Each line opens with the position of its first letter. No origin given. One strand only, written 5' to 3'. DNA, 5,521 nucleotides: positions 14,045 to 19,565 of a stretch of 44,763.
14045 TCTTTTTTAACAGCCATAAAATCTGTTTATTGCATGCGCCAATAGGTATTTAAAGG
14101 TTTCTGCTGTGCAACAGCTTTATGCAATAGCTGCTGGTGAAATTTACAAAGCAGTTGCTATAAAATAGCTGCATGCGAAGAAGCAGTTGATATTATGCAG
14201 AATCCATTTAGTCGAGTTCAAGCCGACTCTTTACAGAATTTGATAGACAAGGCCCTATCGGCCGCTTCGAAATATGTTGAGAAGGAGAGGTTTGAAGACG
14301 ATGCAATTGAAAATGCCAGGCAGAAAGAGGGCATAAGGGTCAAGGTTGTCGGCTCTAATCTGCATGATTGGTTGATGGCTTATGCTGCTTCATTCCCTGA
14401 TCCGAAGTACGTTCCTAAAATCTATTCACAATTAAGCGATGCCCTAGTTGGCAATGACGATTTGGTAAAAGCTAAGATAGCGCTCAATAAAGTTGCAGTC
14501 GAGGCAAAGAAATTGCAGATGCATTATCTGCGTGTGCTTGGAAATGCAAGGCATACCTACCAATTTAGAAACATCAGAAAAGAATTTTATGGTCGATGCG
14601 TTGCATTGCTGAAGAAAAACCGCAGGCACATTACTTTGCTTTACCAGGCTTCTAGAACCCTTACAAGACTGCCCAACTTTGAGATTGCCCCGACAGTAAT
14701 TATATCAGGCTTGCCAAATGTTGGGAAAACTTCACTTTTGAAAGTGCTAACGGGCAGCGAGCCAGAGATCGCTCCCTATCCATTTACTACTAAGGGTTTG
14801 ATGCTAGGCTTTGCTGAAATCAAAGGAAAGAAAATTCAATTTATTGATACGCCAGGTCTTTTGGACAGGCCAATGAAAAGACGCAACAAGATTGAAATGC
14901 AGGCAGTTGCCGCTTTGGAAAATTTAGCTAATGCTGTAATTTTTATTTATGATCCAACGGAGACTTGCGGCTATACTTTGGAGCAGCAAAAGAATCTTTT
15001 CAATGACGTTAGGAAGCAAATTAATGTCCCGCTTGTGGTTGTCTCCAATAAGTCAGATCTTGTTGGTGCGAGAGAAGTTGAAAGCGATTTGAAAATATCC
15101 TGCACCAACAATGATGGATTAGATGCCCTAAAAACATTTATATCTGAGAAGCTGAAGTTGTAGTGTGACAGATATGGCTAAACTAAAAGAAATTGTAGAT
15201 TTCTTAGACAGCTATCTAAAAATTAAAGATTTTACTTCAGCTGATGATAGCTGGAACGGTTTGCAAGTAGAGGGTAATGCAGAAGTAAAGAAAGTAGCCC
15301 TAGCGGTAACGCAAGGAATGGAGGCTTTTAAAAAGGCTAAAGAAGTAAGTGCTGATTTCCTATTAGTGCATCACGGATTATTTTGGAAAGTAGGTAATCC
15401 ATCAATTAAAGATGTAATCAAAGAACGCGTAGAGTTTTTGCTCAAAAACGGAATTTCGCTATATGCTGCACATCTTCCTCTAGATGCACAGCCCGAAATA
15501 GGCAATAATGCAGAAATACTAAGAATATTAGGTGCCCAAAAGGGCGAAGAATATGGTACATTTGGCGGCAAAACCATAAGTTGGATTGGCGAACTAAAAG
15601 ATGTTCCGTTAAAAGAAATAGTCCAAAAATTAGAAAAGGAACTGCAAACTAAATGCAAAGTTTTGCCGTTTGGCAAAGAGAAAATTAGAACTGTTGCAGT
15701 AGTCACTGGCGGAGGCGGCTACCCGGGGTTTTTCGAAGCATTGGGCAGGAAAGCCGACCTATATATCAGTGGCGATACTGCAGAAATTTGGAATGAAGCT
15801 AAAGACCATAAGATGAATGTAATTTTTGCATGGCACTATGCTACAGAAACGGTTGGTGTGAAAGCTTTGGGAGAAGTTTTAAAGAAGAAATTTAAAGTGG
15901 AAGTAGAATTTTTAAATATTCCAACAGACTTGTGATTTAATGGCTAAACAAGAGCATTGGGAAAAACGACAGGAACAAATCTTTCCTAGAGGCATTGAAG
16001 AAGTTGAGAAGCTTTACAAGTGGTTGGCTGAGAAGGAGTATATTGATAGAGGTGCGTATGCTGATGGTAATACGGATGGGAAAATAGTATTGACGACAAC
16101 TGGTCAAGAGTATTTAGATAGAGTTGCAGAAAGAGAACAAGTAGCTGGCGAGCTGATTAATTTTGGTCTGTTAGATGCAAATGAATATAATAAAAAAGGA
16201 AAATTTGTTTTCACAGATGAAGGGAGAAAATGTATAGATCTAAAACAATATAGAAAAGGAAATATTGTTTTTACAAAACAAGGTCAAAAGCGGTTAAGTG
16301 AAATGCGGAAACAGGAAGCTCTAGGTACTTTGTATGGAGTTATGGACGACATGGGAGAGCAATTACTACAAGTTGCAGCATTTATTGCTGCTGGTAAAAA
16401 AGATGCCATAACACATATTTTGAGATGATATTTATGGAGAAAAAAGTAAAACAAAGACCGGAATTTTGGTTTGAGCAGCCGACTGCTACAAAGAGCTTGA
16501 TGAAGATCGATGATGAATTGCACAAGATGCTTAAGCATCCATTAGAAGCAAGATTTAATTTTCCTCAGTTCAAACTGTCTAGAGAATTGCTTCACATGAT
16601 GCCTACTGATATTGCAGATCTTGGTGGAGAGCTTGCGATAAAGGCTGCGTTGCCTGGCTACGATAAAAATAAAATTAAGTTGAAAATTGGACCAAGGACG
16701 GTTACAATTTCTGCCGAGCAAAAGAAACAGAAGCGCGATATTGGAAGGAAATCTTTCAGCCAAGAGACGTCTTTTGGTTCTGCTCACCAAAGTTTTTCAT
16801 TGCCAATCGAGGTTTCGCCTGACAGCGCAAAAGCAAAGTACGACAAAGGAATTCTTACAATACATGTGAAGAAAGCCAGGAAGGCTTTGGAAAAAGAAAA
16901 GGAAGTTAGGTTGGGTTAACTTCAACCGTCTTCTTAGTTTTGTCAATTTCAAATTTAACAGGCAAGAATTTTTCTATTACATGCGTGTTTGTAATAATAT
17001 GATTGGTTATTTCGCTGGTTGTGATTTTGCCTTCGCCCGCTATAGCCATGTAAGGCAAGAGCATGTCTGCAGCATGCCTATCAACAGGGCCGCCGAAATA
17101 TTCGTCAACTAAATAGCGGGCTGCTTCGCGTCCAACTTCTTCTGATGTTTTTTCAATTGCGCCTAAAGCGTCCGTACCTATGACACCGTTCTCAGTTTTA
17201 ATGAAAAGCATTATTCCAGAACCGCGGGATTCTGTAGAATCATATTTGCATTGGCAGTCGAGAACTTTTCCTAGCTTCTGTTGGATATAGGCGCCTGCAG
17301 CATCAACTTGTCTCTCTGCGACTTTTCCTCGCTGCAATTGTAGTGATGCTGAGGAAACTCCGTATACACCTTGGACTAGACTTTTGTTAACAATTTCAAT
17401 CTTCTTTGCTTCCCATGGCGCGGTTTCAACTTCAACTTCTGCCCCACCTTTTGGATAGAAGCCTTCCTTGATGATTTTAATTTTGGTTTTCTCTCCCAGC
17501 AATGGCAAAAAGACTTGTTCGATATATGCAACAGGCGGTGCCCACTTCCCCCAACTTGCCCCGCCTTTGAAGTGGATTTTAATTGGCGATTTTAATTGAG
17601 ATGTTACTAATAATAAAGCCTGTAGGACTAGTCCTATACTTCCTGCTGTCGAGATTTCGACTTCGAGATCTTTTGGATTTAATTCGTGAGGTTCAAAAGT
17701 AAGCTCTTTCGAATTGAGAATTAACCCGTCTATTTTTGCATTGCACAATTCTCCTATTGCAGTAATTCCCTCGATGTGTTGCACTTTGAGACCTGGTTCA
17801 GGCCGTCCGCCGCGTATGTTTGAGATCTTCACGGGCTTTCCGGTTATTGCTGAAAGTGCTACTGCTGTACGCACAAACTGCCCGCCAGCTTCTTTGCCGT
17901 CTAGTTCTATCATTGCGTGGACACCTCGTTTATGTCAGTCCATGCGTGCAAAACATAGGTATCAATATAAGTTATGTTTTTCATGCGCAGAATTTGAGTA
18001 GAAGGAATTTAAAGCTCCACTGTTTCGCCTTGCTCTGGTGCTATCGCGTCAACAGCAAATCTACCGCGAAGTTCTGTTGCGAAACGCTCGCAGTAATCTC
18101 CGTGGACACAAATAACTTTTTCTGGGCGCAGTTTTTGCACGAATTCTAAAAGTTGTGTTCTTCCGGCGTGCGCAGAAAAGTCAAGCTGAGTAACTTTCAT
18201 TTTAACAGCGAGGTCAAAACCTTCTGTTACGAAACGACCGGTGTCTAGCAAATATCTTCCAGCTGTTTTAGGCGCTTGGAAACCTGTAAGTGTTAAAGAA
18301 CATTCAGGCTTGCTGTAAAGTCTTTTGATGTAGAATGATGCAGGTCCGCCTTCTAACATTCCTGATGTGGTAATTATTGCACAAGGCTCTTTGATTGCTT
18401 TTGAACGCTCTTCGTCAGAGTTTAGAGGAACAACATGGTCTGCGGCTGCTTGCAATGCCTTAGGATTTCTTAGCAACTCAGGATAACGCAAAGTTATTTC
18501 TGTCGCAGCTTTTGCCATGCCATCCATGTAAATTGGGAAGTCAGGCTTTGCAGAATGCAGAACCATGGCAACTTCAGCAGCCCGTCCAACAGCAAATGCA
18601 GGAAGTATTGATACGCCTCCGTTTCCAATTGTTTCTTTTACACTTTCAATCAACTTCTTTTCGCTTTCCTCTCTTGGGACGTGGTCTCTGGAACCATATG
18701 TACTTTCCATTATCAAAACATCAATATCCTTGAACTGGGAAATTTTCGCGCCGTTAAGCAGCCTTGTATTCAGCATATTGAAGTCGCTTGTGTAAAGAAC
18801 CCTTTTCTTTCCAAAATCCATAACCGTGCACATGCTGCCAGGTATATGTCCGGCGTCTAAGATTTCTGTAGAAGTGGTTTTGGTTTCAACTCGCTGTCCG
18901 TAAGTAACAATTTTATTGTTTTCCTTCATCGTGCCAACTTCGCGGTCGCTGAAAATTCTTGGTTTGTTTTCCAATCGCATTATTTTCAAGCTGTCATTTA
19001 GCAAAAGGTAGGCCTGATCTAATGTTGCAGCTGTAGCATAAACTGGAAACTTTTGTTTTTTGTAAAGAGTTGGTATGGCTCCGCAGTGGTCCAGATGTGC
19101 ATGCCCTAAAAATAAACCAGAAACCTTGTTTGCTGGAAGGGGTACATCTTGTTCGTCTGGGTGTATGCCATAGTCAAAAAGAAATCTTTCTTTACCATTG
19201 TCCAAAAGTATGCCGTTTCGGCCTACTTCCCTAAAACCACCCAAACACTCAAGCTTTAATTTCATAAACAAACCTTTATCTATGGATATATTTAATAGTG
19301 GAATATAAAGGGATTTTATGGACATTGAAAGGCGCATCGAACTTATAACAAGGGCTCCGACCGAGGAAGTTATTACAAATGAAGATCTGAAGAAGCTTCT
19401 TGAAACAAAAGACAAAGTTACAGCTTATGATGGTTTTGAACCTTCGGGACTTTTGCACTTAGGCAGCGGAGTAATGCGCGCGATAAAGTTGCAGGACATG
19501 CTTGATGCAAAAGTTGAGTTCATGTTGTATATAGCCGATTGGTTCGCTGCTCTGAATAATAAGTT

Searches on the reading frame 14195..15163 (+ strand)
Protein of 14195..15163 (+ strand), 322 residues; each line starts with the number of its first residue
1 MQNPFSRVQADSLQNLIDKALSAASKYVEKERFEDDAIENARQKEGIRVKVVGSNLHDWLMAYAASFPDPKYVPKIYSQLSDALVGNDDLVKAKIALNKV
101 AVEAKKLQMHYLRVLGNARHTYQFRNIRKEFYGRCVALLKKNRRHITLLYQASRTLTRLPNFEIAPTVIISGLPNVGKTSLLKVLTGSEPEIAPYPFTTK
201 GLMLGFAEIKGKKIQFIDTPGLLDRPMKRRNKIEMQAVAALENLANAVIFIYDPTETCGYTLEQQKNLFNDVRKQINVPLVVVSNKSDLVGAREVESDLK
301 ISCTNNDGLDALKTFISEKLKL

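Call 30: search_protein_families(library=pfam, proteins=[window:14195-15163:+])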
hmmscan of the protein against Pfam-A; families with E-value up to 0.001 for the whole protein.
window:14195-15163:+ (322 aa): 7 families
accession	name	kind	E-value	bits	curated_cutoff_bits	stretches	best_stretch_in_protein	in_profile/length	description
PF06858.20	NOG1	-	2.9e-23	81.8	27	1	232-288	1-58/58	Nucleolar GTP-binding protein 1 (NOG1)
PF01926.29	MMR_HSR1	-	3.2e-20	72.8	21.9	1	168-286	2-113/113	50S ribosome-binding GTPase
PF17835.6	NOG1_N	-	2.1e-15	57.6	22.9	1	14-162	11-159/160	NOG1 N-terminal helical domain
PF02421.24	FeoB_N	-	1.2e-11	44.8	27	1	167-299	2-127/156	Ferrous iron transport protein B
PF09439.16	SRPRB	-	9.4e-06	25.5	25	1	165-294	3-126/178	Signal recognition particle receptor beta subunit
PF00071.28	Ras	-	0.00063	19.8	21.6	0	243-298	70-125/162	Ras family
PF16897.10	MMR_HSR1_Xtn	-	0.00075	19.9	35.2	0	261-322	41-106/106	C-terminal region of MMR_HSR1 domain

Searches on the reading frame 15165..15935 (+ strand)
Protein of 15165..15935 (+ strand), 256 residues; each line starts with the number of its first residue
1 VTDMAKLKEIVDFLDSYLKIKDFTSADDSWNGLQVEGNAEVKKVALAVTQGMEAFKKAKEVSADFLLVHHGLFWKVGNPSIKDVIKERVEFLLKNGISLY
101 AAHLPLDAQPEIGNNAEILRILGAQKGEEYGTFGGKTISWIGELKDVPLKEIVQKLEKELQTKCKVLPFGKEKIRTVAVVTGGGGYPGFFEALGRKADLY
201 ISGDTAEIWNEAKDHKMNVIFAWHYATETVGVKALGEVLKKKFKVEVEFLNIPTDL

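Call 30: search_protein_families(library=pfam, proteins=[window:15165-15935:+])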
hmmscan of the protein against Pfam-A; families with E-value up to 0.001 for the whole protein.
window:15165-15935:+ (256 aa): 1 family
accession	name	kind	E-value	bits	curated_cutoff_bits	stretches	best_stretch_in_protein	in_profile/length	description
PF01784.24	DUF34_NIF3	-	9.6e-59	199.5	23.4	1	6-252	2-252/256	Duf34/NIF3 (NGG1p interacting factor 3)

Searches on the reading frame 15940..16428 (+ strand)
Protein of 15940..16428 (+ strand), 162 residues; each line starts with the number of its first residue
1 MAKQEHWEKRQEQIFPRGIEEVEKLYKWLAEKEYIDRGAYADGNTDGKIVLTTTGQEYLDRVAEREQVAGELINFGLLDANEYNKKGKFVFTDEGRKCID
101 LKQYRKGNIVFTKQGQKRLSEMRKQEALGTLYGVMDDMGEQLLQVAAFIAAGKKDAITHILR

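Call 62: search_protein_families(library=pfam, max_evalue=0.01, proteins=[window:15940-16428:+])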
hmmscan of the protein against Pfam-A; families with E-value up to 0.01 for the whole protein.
window:15940-16428:+ (162 aa): 1 family
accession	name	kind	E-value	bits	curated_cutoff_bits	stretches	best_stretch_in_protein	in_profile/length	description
PF14947.12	HTH_45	-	0.00016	22.1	25.5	0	23-68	37-75/77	Winged helix-turn-helix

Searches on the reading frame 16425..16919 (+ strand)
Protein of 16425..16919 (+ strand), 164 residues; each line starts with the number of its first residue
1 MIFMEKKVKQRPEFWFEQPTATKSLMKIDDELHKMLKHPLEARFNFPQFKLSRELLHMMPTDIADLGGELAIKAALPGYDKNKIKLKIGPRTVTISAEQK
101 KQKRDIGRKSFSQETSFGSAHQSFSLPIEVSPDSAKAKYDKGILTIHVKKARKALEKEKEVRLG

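Call 62: search_protein_families(library=pfam, max_evalue=0.01, proteins=[window:16425-16919:+])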
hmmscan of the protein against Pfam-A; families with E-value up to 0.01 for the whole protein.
window:16425-16919:+ (164 aa): 1 family
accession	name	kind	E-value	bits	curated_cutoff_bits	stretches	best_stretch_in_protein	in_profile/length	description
PF00011.27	HSP20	-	9.8e-13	48.5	20.8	1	68-161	7-99/102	Hsp20/alpha crystallin family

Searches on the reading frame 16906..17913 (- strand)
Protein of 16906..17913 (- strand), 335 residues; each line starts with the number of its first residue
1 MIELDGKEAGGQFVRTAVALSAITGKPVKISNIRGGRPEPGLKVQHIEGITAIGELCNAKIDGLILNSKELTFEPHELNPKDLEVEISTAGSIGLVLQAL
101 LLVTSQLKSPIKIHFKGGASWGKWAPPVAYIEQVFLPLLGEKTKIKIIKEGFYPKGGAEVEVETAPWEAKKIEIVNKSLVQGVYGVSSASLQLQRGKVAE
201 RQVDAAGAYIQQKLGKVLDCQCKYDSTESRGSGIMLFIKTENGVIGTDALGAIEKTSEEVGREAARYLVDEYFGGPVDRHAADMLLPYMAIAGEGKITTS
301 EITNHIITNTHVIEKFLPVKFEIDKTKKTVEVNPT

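Call 30: search_protein_families(library=pfam, proteins=[window:16906-17913:-])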
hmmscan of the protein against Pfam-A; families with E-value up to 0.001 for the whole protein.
window:16906-17913:- (335 aa): 2 families
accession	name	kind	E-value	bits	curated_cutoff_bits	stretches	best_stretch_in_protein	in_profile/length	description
PF01137.26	RTC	-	4.9e-69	232.3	27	1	7-323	2-221/221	RNA 3'-terminal phosphate cyclase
PF05189.18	RTC_insert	-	6.2e-14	52.7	23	1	180-271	6-100/102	RNA 3'-terminal phosphate cyclase (RTC), insert domain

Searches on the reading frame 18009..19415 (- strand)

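Call 29: search_protein_families(library=pfam, proteins=[window:18009-19415:-])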
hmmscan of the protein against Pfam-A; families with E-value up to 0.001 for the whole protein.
window:18009-19415:- (468 aa): 5 families
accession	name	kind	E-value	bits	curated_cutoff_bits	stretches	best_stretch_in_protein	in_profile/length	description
PF10996.14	Beta-Casp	-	2.5e-19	70.4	27.7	1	289-389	11-120/120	Beta-Casp domain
PF07521.17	RMMBL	-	5.8e-15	55.5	21.6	1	402-460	2-63/63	Zn-dependent metallo-hydrolase RNA specificity domain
PF00753.33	Lactamase_B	-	1.9e-08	34.9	22.7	1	65-212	5-150/196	Metallo-beta-lactamase superfamily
PF16661.11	Lactamase_B_6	-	4.5e-08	33.1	27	1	69-227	9-177/193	Metallo-beta-lactamase superfamily domain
PF12706.13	Lactamase_B_2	-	7.4e-08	32.7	27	1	94-242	25-168/200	Beta-lactamase superfamily domain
